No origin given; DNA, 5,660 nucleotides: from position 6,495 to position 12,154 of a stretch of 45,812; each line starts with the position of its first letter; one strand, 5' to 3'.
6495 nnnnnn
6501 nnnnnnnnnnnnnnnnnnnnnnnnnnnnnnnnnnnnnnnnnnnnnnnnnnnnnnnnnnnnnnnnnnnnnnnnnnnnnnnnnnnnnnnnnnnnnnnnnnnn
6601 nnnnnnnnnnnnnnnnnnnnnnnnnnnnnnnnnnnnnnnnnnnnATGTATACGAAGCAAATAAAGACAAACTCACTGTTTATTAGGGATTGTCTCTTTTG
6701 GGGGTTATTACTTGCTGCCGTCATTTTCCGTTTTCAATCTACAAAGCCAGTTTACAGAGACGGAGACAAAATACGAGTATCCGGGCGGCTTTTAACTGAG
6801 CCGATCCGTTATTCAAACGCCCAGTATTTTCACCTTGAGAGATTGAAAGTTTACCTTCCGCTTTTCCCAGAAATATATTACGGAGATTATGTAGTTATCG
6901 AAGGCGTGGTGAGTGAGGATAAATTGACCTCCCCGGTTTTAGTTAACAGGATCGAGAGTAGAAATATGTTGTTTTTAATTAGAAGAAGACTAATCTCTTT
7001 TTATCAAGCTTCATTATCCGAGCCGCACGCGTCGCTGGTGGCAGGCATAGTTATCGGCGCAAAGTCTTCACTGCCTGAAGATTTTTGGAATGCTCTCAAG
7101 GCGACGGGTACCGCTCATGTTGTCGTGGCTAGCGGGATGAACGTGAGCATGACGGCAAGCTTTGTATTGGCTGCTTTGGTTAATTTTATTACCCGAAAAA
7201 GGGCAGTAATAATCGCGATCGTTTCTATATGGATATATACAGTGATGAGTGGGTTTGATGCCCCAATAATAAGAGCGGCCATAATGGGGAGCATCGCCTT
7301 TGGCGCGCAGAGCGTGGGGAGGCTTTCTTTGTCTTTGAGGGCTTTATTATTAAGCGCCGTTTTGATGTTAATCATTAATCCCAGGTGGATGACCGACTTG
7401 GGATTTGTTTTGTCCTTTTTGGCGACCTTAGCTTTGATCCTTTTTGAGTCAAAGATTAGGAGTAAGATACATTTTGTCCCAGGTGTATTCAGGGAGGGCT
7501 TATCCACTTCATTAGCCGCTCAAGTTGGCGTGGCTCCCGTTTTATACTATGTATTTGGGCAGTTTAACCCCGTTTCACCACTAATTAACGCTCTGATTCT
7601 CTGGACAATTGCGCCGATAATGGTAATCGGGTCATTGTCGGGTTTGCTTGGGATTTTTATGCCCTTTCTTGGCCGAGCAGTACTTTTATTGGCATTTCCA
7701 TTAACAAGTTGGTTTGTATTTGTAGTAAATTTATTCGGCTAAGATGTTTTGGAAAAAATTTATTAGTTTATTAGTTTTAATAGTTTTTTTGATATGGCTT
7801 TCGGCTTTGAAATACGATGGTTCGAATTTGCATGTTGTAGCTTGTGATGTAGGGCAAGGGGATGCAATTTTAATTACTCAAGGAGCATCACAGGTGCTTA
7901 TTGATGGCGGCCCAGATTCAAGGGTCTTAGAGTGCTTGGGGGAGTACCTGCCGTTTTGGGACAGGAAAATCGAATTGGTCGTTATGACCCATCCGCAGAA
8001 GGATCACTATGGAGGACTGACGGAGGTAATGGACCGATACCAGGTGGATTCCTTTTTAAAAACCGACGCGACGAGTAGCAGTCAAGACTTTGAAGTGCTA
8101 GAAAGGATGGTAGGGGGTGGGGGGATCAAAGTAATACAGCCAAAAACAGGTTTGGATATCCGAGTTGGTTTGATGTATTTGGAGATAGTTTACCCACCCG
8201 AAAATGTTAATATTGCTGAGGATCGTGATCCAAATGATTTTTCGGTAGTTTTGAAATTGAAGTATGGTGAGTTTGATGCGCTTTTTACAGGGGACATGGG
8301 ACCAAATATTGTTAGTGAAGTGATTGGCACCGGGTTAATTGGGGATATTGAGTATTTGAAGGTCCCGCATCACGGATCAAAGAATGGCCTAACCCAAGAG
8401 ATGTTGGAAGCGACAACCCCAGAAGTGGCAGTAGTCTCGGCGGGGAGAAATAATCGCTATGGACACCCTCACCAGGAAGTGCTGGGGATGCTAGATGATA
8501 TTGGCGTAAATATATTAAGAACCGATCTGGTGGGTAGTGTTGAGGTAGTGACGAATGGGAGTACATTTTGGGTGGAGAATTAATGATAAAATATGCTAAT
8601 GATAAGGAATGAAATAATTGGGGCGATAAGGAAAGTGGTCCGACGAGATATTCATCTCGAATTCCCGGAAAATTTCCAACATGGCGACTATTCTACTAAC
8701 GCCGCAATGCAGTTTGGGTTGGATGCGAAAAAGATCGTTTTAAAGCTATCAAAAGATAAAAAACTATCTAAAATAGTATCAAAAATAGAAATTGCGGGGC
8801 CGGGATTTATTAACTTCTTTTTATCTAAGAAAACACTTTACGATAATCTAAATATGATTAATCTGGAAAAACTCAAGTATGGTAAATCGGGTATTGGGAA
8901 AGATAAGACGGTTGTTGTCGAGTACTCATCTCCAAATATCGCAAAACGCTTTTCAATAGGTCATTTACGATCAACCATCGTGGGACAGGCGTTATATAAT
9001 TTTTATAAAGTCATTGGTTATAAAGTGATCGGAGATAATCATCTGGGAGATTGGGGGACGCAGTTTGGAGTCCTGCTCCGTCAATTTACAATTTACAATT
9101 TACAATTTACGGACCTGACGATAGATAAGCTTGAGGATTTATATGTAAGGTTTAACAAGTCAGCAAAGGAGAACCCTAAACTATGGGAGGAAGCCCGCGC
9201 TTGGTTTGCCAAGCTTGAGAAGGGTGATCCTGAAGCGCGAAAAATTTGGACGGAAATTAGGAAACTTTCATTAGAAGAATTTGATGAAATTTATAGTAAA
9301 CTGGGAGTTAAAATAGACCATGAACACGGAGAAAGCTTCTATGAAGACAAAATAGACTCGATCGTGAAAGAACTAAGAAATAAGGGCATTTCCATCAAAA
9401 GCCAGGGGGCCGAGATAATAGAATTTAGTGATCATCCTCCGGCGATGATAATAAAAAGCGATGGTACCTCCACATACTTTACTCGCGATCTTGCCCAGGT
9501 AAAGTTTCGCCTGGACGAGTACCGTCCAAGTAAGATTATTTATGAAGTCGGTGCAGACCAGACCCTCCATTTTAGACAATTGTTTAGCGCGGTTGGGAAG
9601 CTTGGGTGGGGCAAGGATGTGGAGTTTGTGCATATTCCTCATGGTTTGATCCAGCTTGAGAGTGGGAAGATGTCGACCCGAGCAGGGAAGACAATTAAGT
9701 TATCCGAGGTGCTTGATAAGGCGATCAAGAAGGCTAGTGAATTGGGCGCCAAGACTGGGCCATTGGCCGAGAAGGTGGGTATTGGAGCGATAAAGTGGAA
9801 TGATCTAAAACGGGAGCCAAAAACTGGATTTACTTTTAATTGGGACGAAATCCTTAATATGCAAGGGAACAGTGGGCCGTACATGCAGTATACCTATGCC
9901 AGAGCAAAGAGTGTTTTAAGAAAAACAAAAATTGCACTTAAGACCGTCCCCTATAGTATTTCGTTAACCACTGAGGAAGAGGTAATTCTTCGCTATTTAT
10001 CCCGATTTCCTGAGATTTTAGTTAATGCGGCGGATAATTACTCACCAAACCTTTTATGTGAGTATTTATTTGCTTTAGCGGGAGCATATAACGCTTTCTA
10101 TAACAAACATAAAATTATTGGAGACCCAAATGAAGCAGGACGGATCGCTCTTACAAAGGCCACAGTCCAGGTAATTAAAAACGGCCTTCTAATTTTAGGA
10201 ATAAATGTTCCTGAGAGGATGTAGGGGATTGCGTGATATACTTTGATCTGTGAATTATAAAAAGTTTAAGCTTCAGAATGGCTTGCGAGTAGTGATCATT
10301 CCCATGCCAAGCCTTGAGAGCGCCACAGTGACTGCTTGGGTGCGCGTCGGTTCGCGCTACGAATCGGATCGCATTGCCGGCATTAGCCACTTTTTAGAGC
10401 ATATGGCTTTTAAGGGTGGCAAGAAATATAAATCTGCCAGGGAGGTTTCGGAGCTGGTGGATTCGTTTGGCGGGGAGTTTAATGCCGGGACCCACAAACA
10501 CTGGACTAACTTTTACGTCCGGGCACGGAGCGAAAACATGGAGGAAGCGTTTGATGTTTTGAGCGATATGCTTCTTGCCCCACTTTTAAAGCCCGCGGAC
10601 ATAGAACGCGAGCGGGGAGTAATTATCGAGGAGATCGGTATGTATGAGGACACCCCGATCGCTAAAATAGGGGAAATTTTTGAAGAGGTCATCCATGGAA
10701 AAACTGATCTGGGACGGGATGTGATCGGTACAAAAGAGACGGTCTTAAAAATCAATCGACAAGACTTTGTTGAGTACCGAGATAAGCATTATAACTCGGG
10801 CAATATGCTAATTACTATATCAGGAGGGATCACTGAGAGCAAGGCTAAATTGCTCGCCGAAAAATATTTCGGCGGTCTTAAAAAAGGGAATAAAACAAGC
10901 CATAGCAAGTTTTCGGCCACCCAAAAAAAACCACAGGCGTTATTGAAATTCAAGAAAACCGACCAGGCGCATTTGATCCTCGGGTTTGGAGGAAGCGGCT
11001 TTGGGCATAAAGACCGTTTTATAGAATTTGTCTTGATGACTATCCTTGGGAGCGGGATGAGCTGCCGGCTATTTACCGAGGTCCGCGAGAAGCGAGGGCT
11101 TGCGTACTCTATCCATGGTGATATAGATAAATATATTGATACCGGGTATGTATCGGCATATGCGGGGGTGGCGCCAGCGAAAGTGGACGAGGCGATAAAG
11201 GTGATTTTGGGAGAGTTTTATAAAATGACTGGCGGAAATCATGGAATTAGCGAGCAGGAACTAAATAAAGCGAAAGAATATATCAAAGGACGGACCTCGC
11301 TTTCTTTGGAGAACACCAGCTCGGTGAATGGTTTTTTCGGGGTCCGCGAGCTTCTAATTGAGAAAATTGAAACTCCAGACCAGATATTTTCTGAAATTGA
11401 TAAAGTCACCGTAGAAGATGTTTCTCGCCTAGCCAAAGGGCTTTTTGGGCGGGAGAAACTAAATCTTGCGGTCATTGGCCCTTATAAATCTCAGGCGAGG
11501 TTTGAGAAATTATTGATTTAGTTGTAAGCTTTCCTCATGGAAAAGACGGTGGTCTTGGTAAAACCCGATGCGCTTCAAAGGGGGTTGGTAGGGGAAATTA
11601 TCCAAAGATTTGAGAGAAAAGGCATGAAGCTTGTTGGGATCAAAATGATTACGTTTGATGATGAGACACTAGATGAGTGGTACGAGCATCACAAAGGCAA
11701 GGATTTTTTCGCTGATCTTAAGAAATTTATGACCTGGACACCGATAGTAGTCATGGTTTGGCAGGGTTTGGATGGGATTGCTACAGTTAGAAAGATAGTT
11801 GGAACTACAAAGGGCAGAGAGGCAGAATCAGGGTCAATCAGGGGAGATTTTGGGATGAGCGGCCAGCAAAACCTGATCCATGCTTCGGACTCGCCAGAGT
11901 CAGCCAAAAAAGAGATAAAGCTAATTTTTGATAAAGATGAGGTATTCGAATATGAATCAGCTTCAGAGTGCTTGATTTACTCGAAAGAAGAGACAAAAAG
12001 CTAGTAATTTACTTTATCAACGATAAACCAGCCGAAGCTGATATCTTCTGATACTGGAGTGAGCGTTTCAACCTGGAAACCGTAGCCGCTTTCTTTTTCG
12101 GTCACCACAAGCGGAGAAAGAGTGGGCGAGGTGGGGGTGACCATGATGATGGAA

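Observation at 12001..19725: Giant (~2,500 aa reconstructed) surface protein with a cytoplasmic HTH DNA-binding domain and a single TM helix at its N-terminus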

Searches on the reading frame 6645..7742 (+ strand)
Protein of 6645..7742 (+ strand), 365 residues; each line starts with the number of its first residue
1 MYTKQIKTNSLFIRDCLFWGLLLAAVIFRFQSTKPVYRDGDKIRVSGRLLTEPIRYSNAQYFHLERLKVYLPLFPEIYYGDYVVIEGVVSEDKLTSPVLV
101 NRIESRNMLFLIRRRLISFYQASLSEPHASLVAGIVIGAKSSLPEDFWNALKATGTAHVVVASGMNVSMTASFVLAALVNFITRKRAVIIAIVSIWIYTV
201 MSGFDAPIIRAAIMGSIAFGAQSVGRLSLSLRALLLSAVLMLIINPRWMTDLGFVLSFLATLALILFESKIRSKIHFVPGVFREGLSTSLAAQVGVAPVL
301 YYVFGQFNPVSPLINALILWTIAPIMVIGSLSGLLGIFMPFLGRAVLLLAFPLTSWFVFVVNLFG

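Call 45: search_protein_families(library=pfam, proteins=[window:6645-7742:+], max_evalue=0.001)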
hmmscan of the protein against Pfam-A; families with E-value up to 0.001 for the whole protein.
window:6645-7742:+ (365 aa): 1 family
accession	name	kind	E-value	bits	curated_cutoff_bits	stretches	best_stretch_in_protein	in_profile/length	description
PF03772.21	Competence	-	1e-46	159.9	23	1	136-362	2-233/270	Competence protein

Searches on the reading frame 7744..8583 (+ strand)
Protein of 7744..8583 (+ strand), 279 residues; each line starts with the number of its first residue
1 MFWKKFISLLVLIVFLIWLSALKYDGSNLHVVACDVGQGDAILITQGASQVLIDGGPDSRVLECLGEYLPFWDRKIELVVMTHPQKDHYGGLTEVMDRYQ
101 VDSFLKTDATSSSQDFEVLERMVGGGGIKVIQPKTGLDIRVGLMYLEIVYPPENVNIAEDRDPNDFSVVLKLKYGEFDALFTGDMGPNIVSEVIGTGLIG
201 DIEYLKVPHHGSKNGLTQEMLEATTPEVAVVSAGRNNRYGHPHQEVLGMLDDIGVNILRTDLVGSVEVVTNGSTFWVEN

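Call 11: search_protein_families(library=pfam, proteins=[window:7744-8583:+], max_evalue=0.01)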
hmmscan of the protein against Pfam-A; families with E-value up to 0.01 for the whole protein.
window:7744-8583:+ (279 aa): 3 families
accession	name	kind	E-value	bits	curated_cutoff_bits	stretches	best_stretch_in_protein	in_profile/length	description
PF00753.33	Lactamase_B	-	4.7e-10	40.2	22.7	1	35-234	2-195/196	Metallo-beta-lactamase superfamily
PF12706.13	Lactamase_B_2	-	0.00016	21.8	27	1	51-186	3-144/200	Beta-lactamase superfamily domain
PF25281.1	MBL_MAP1B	-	0.00017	21.1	37.6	1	36-115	28-104/279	MAP1B MBL-like domain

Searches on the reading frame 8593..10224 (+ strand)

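Call 11: search_protein_families(library=pfam, proteins=[window:8593-10224:+], max_evalue=0.01)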
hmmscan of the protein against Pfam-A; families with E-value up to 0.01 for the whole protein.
window:8593-10224:+ (543 aa): 3 families
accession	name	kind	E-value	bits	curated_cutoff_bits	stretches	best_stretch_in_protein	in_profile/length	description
PF00750.26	tRNA-synt_1d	-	1.6e-80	271.2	23.3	1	91-417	7-349/349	tRNA synthetases class I (R), catalytic domain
PF05746.21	DALR_1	-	2.3e-31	108.7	22.3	1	431-543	1-117/117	DALR anticodon binding domain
PF03485.21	Arg_tRNA_synt_N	-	1.4e-12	48.4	21.5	1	4-77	3-85/85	Arginyl tRNA synthetase N terminal domain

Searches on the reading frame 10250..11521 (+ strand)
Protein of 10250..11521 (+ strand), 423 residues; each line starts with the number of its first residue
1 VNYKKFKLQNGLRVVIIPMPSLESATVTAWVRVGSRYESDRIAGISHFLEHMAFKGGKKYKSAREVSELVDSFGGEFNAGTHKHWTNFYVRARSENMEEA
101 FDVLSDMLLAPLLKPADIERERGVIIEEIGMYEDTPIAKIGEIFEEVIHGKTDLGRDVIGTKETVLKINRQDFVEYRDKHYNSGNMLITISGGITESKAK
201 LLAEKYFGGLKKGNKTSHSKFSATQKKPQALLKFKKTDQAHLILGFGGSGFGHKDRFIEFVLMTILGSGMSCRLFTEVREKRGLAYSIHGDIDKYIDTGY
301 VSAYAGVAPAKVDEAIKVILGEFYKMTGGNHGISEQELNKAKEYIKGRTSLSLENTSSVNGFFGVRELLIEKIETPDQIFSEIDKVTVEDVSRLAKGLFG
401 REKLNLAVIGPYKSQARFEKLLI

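Call 11: search_protein_families(library=pfam, proteins=[window:10250-11521:+], max_evalue=0.01)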
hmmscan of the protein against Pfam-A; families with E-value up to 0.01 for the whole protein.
window:10250-11521:+ (423 aa): 2 families
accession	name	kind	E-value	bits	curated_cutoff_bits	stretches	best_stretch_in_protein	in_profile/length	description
PF05193.26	Peptidase_M16_C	-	1.3e-40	139.7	23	1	167-343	1-179/181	Peptidase M16 inactive domain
PF00675.25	Peptidase_M16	-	3.3e-33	115.1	22.3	1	13-147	1-134/149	Insulinase (Peptidase family M16)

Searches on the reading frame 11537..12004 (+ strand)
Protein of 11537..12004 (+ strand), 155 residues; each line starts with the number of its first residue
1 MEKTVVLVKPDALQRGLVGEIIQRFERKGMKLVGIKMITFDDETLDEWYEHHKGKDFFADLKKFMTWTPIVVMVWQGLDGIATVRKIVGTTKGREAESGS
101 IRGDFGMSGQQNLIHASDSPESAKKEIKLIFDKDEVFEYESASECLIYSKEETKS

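Call 11: search_protein_families(library=pfam, proteins=[window:11537-12004:+], max_evalue=0.01)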
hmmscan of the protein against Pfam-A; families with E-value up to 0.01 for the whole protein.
window:11537-12004:+ (155 aa): 1 family
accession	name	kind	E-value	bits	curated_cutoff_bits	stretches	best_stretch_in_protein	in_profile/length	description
PF00334.24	NDK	-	2e-51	173.9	27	1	2-136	1-135/135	Nucleoside diphosphate kinase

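Call 107: find_encoding_contigs(protein=window:11537-12004:+, flank=10000, max_places=6)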
Protein window:11537-12004:+ (155 aa): 12 contigs read that carry it; 6 places shown.
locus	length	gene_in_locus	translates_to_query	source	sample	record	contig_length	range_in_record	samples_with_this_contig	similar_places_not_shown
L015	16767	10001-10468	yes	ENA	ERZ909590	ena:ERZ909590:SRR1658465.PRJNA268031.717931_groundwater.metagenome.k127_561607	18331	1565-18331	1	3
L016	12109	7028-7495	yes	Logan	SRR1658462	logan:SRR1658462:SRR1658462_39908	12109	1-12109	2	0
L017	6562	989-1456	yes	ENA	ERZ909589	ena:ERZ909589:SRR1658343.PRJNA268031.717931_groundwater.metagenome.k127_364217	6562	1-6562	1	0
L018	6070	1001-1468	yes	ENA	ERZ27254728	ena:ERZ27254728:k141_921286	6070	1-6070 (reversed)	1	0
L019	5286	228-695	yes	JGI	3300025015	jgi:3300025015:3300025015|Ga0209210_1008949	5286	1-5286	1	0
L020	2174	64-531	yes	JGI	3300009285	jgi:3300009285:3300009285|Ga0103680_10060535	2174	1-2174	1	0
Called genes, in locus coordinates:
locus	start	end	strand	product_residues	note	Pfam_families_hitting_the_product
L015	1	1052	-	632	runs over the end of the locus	PF00515:TPR_1 (faint), PF07719:TPR_2 (faint), PF13428:TPR_14 (faint), PF13431:TPR_17 (faint), PF13432:TPR_16 (faint), PF14559:TPR_19 (faint), PF23914:TPR_CcmH_CycH (weak), PF13414:TPR_11 (faint)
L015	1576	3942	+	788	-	PF00133:tRNA-synt_1, PF09334:tRNA-synt_1g, PF13603:tRNA-synt_1_2, PF00133:tRNA-synt_1, PF09334:tRNA-synt_1g, PF08264:Anticodon_1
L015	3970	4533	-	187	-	-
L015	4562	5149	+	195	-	PF22461:SLBB_2 (weak), PF10531:SLBB, PF12836:HHH_3, PF00633:HHH (weak)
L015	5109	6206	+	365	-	PF03772:Competence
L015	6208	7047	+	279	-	PF00753:Lactamase_B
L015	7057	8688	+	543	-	PF03485:Arg_tRNA_synt_N, PF00750:tRNA-synt_1d, PF05746:DALR_1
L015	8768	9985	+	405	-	PF00675:Peptidase_M16, PF05193:Peptidase_M16_C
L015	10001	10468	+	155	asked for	PF00334:NDK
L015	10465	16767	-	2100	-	?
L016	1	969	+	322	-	?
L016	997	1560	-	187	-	-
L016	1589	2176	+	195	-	PF22461:SLBB_2 (weak), PF10531:SLBB, PF12836:HHH_3, PF00633:HHH (weak)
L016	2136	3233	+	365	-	PF03772:Competence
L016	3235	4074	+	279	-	PF00753:Lactamase_B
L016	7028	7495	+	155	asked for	PF00334:NDK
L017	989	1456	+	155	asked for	PF00334:NDK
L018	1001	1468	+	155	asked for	PF00334:NDK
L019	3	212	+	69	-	?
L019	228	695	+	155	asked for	PF00334:NDK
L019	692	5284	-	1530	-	?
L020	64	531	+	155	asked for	PF00334:NDK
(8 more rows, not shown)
